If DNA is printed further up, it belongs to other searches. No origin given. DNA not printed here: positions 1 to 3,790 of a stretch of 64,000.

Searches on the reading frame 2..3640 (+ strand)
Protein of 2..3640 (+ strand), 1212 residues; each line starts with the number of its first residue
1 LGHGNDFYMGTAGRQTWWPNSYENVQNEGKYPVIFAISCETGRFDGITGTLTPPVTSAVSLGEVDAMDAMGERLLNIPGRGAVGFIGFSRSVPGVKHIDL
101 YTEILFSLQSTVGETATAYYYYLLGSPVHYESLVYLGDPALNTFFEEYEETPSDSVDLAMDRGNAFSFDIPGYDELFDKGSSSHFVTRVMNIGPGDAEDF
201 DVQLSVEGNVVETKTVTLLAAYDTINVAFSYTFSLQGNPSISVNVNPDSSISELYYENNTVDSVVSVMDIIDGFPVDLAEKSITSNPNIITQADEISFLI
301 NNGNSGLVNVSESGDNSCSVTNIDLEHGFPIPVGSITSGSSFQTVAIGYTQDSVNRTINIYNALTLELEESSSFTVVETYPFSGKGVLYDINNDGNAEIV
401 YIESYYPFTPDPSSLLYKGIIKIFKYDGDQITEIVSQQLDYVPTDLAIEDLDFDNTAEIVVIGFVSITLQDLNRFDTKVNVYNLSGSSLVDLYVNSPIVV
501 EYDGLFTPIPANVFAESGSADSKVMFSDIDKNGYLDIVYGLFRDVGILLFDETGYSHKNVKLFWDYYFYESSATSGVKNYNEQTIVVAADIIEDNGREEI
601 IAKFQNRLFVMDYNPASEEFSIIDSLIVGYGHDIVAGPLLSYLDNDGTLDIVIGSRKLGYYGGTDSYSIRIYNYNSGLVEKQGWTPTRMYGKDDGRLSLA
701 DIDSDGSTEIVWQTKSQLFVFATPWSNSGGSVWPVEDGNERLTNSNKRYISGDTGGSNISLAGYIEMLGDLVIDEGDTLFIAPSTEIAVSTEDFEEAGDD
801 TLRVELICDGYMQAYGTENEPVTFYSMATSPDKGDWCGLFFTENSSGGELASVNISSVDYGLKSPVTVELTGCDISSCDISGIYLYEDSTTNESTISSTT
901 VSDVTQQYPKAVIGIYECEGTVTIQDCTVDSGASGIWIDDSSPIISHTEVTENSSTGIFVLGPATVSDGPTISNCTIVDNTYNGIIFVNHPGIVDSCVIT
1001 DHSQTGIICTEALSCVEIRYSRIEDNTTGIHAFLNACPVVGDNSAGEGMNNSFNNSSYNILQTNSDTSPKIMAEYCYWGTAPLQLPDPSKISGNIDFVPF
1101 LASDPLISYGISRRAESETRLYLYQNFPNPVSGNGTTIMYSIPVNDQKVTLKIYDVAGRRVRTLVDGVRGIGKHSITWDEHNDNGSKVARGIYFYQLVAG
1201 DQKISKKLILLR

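Call 72: search_protein_families(library=pfam, proteins=[window:2-3640:+], max_evalue=0.001)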
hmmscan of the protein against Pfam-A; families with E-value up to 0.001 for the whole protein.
window:2-3640:+ (1212 aa): 6 families
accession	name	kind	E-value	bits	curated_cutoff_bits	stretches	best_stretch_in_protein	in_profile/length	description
PF01364.23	Peptidase_C25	-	1.8e-12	47.6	23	1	1-142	236-373/374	Peptidase family C25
PF07705.17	CARDB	-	7.3e-12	45.8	22.7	1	179-261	17-99/101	CARDB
PF13517.12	FG-GAP_3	-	2.4e-10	41.3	26.9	1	643-712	2-61/61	FG-GAP-like repeat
PF13860.13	FlgD_ig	-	2.8e-09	37.2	27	1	1137-1199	13-75/79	FlgD Ig-like domain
PF18962.6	Por_Secre_tail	-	8.7e-08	32.8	27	1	1127-1209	2-74/75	Secretion system C-terminal sorting domain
PF01839.29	FG-GAP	-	5.4e-07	29.8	22.1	0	697-712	5-20/37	FG-GAP repeat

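Call 73: search_protein_families(library=ncbifam, proteins=[window:2-3640:+], max_evalue=0.0001)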
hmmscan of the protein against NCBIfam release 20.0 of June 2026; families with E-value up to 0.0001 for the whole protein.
window:2-3640:+ (1212 aa): 5 families
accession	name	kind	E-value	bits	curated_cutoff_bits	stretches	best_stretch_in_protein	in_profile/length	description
NF033707.1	T9SS_sortase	equivalog_domain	6.6e-12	43.9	420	1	1116-1200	991-1078/1095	type IX secretion system sortase PorU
NF052324.1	PorU_rel_Nterm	equivalog_domain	6.5e-11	41.1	450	1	23-259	650-879/879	putative type IX secretion system sortase PorU2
TIGR04183.1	Por_Secre_tail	domain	2.1e-09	37.2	23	1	1127-1209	2-70/72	T9SS type A sorting domain-containing protein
NF009276.0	PRK12633.1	equivalog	1.4e-07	31.5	383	1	1121-1202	103-184/234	flagellar basal body rod modification protein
NF005176.1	PRK06655.1-1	equivalog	3.1e-06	27.3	230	1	1145-1199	95-149/197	flagellar hook assembly protein FlgD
